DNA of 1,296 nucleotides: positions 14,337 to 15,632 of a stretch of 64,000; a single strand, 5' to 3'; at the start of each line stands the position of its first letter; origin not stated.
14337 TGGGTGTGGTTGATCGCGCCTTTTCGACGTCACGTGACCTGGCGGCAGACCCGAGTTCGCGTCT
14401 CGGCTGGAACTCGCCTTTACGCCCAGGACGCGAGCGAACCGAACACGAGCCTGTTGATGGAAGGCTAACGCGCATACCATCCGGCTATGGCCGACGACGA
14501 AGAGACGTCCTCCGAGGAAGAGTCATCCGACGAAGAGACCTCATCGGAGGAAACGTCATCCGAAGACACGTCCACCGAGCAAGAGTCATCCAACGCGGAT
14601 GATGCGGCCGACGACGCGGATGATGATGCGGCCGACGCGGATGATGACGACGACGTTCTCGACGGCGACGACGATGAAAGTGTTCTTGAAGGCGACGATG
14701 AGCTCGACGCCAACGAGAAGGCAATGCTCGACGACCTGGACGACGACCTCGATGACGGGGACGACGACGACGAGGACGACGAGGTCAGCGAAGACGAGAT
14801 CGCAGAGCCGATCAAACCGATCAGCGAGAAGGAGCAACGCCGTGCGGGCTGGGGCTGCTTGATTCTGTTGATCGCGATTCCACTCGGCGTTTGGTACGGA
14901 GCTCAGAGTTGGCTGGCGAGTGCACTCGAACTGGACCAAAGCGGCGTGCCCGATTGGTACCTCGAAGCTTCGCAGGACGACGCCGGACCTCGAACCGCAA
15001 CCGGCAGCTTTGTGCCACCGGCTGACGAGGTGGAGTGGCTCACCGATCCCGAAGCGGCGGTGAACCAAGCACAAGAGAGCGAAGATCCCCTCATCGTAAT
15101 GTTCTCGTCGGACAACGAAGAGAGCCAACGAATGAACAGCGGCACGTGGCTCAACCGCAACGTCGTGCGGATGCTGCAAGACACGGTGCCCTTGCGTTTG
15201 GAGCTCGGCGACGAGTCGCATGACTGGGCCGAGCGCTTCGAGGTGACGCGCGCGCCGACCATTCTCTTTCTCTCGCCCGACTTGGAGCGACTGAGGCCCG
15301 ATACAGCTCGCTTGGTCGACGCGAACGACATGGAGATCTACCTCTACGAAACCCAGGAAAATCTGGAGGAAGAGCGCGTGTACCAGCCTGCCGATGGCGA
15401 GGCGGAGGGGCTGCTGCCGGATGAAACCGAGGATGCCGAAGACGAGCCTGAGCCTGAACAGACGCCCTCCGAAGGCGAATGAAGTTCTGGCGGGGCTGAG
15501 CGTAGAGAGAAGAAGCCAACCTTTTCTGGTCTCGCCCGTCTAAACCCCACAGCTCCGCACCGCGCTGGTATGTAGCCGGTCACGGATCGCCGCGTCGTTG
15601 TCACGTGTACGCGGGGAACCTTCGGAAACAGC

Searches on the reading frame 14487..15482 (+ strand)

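Call 14: search_protein_families(library=pfam, proteins=[window:14487-15482:+], max_evalue=0.001)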
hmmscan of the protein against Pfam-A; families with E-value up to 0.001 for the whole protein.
window:14487-15482:+ (331 aa): 1 family
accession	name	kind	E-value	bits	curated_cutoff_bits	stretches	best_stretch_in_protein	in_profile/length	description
PF13899.12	Thioredoxin_7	-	2.2e-06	28.1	27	1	183-264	1-83/83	Thioredoxin-like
